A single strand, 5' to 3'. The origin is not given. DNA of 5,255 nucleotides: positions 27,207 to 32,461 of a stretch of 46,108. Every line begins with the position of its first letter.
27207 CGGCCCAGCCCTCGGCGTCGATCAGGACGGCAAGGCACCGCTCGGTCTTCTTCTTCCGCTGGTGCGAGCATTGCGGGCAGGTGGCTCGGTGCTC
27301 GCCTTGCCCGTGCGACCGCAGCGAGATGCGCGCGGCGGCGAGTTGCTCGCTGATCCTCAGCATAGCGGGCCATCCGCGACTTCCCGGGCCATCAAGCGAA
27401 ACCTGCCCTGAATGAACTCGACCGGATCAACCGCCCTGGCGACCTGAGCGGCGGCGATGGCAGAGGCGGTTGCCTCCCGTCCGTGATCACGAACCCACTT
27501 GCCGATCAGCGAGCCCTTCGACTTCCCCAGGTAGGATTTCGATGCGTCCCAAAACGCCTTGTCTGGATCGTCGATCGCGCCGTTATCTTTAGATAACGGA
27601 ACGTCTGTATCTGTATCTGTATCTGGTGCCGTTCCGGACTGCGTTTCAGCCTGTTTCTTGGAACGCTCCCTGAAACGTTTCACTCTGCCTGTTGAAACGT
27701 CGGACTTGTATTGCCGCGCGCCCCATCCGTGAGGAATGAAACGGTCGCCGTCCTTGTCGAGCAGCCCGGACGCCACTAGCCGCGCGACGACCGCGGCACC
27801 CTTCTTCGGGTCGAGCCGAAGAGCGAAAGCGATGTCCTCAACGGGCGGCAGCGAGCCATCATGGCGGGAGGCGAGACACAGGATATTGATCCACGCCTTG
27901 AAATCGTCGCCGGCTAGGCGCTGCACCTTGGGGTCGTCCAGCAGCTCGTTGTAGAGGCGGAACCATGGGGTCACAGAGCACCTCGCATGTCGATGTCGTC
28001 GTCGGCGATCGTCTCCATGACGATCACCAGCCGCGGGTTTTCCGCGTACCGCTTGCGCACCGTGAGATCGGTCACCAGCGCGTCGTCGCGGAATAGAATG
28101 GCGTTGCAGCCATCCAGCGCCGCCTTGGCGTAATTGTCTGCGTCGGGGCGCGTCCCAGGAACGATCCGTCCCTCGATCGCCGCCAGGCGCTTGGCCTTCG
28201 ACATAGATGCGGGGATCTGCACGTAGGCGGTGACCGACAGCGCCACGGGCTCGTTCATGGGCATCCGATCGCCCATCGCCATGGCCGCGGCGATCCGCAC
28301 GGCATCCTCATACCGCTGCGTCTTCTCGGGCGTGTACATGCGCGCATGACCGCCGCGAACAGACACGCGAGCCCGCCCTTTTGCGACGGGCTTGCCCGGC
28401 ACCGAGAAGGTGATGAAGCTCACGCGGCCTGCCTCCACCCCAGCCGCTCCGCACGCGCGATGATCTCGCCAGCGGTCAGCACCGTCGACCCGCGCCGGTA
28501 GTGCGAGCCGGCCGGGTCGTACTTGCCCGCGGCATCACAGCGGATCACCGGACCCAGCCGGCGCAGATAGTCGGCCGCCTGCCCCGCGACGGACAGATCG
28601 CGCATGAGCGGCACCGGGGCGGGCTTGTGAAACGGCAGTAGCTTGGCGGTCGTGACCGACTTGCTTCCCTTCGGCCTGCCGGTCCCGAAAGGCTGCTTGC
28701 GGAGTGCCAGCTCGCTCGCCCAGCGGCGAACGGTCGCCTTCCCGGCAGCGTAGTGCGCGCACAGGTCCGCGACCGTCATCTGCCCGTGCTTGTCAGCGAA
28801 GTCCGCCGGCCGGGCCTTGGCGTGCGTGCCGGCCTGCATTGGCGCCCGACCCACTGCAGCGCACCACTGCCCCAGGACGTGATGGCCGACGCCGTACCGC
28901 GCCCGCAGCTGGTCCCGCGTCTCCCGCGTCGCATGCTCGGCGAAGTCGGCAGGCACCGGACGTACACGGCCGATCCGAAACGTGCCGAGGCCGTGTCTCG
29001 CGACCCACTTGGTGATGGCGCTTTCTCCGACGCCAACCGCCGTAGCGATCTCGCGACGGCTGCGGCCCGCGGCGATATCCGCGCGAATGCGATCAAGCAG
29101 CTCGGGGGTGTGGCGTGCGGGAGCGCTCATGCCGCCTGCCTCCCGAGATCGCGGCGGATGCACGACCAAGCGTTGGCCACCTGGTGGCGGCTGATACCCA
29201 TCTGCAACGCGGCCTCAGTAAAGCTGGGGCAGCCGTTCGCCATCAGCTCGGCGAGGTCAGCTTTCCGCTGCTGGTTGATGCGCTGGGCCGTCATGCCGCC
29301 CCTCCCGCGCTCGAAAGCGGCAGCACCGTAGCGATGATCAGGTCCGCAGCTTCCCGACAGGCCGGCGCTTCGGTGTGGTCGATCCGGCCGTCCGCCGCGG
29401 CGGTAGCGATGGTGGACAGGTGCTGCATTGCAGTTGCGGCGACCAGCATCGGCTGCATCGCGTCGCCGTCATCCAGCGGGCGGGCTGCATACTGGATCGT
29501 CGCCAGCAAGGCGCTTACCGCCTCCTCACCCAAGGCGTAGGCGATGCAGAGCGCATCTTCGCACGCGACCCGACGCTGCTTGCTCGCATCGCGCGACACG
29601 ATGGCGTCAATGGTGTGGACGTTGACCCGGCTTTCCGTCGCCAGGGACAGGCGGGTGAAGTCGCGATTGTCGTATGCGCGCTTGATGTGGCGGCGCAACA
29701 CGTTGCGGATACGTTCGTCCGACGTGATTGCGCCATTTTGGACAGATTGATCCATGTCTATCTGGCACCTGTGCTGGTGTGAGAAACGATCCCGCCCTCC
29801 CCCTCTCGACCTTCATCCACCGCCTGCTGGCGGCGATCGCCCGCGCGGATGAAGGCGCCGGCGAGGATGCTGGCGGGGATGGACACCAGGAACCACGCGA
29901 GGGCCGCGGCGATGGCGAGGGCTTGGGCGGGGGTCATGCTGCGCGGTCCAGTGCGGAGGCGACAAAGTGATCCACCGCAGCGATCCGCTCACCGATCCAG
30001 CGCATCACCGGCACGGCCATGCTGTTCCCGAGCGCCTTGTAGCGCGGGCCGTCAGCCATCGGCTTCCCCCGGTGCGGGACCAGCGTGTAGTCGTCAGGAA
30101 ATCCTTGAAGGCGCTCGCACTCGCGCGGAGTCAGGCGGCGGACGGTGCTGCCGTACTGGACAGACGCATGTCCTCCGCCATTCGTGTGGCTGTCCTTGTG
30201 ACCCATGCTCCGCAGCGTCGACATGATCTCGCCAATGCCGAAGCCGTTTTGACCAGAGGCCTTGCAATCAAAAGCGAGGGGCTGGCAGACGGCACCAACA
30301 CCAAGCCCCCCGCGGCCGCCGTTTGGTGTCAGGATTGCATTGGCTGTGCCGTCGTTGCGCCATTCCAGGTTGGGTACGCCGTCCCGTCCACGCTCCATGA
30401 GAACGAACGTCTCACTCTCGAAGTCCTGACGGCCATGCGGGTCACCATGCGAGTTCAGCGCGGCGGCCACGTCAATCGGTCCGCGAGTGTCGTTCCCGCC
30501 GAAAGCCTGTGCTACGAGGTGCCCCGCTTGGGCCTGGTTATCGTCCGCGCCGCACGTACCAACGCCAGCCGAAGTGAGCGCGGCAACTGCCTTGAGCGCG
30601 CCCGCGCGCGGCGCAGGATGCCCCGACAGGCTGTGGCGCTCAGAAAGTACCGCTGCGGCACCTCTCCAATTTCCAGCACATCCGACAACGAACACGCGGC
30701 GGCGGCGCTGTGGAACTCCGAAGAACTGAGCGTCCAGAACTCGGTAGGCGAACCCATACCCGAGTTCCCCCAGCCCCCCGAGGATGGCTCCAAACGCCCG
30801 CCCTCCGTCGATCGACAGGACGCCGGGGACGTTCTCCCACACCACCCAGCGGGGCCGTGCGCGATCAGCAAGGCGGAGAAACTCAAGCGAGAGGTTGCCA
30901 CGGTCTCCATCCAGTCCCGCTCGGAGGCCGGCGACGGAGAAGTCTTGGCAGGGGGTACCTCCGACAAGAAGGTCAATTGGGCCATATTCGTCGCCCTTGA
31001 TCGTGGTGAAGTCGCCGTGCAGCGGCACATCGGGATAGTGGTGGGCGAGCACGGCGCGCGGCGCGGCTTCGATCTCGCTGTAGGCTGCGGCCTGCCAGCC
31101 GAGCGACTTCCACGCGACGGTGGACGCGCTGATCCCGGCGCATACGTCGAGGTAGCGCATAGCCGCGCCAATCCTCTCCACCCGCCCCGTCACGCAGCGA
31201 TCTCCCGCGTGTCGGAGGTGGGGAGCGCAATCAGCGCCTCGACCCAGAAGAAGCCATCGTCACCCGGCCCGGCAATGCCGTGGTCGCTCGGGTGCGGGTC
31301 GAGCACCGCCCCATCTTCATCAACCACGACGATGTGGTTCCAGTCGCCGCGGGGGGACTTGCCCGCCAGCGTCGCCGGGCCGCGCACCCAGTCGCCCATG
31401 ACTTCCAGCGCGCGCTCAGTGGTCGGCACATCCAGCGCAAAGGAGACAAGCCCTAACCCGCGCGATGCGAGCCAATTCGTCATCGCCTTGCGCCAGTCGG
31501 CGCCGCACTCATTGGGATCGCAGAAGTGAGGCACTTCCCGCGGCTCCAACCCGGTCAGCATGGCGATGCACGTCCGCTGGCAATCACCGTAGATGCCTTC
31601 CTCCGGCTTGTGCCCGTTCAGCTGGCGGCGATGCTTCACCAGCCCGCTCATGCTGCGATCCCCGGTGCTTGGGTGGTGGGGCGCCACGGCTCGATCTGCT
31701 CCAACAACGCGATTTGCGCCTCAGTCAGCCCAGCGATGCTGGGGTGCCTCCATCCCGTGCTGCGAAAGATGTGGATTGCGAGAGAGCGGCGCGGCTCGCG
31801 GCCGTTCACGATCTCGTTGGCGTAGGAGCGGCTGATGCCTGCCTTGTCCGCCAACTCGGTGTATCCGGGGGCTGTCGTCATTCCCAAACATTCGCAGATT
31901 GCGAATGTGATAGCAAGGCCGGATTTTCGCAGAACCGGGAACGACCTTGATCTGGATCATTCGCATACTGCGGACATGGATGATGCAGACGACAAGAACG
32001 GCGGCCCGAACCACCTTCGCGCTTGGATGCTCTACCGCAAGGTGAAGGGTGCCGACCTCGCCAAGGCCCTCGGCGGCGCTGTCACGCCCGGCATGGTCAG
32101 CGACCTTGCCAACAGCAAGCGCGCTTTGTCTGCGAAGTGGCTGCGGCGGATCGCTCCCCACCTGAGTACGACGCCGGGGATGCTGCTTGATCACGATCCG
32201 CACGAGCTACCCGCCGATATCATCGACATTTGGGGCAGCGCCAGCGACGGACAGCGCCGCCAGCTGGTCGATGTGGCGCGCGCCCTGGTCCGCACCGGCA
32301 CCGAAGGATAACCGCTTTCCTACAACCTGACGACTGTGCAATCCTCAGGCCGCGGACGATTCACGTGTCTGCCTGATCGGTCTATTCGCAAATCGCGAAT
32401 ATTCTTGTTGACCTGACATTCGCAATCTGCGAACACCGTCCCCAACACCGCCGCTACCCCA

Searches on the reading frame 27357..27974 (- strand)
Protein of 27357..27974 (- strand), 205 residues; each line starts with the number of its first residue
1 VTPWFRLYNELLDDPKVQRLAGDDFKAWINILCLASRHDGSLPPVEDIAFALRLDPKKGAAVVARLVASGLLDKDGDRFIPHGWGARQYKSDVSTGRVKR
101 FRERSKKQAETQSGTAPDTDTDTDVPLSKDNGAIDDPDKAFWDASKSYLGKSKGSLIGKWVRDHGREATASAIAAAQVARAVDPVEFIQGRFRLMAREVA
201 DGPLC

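Call 78: search_protein_families(library=phrogs, proteins=[window:27357-27974:-], max_evalue=0.001)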
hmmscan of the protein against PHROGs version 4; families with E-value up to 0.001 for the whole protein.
window:27357-27974:- (205 aa): 3 families
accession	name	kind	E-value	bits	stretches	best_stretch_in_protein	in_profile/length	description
phrog_3926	-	DNA, RNA and nucleotide metabolism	2.4e-17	64.6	1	2-124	4-125/312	replication initiation protein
phrog_2447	-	DNA, RNA and nucleotide metabolism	3.1e-05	25.2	1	2-130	3-130/295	replication initiation protein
phrog_10469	-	DNA, RNA and nucleotide metabolism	0.00015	22.2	1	3-133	8-159/305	DnaD-like helicase loader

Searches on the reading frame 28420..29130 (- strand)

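Call 78: search_protein_families(library=phrogs, proteins=[window:28420-29130:-], max_evalue=0.001)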
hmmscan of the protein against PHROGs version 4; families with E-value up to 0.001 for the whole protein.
window:28420-29130:- (236 aa): 3 families
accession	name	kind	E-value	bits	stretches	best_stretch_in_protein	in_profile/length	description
phrog_664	-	DNA, RNA and nucleotide metabolism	4.8e-05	24.3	1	4-144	34-186/210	DNA binding protein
phrog_5536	-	unknown function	0.00018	22.4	1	5-54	4-52/172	-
phrog_8446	-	DNA, RNA and nucleotide metabolism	0.00058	20.6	0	20-79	26-68/211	HNH endonuclease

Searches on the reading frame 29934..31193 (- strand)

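Call 78: search_protein_families(library=phrogs, proteins=[window:29934-31193:-], max_evalue=0.001)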
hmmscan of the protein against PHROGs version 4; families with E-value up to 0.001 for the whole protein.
window:29934-31193:- (419 aa): 16 families
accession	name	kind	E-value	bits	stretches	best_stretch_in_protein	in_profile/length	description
phrog_116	-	other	3.5e-92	311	1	12-406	208-491/779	DNA methyltransferase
phrog_864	-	DNA, RNA and nucleotide metabolism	2.1e-58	199.6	1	21-410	650-1057/1064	DNA primase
phrog_363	-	other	4.6e-56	191.3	1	11-288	53-301/327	DNA methyltransferase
phrog_26324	-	other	2.8e-26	93.8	1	344-405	140-204/210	DNA methyltransferase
phrog_16528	-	other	2.8e-26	93.5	1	320-409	143-222/236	DNA methyltransferase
phrog_13621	-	unknown function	1.8e-21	77.3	1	340-406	43-110/121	-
phrog_16427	-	other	2.8e-18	67.4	1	341-406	106-170/235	DNA methyltransferase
phrog_23296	-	other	2.2e-14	54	1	380-414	30-64/68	DNA methyltransferase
phrog_29583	-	other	3.7e-12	46.7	1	11-193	5-211/468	DNA methyltransferase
phrog_17284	-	unknown function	1.7e-11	44.9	1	346-404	154-210/245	-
phrog_8411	-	unknown function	1.4e-05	26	1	349-369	166-186/206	-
phrog_56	-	other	2.4e-05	24.8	1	380-407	4-31/647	DNA methyltransferase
phrog_38038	-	unknown function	3.9e-05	23.7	1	322-369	280-322/430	-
phrog_31585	-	unknown function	4.3e-05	24.1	1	351-409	12-66/69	-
phrog_36267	-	other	0.00015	22.5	1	12-69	1-58/151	DNA methyltransferase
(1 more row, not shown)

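Call 105: search_protein_families(library=pfam, proteins=[window:29934-31193:-], max_evalue=0.001)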
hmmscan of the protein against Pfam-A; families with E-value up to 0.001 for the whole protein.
window:29934-31193:- (419 aa): 1 family
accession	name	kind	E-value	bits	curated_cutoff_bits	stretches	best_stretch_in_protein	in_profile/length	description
PF00145.23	DNA_methylase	-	1.1e-52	179.9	22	2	12-173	1-162/324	C-5 cytosine-specific DNA methylase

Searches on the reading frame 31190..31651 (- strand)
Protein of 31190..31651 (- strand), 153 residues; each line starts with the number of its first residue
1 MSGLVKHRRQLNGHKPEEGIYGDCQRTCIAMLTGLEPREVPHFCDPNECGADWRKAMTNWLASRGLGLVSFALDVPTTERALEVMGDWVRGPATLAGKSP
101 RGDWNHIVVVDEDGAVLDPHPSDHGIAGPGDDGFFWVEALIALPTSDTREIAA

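Call 78: search_protein_families(library=phrogs, proteins=[window:31190-31651:-], max_evalue=0.001)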
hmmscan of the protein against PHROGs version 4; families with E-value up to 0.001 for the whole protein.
window:31190-31651:- (153 aa): 1 family
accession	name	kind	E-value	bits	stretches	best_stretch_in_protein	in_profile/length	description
phrog_5845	-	unknown function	5.1e-28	99.1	1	6-137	17-144/170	-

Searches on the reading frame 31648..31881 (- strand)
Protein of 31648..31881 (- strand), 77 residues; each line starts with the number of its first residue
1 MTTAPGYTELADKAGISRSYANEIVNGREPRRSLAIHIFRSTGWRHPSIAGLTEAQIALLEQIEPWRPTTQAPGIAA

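Call 78: search_protein_families(library=phrogs, proteins=[window:31648-31881:-], max_evalue=0.001)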
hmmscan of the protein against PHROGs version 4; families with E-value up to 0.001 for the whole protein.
window:31648-31881:- (77 aa): 0 families

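Call 105: search_protein_families(library=pfam, proteins=[window:31648-31881:-], max_evalue=0.001)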
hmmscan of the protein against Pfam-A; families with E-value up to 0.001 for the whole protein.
window:31648-31881:- (77 aa): 1 family
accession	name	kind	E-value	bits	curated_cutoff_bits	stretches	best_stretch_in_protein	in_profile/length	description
PF01381.28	HTH_3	-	4.4e-05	23.9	23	1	8-34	13-40/55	Helix-turn-helix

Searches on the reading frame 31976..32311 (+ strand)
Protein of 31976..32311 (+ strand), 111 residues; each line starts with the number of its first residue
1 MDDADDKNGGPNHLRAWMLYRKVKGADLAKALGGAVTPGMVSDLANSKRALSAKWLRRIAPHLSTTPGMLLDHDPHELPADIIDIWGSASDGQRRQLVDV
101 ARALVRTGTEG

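Call 77: search_protein_families(library=phrogs, proteins=[window:31976-32311:+], max_evalue=0.001)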
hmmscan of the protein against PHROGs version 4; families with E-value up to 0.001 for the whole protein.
window:31976-32311:+ (111 aa): 1 family
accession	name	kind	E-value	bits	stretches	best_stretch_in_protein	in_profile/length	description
phrog_7241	-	transcription regulation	5.7e-07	30.6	1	12-71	64-121/122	transcriptional regulator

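Call 105: search_protein_families(library=pfam, proteins=[window:31976-32311:+], max_evalue=0.001)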
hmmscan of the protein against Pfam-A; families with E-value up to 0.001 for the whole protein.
window:31976-32311:+ (111 aa): 0 families
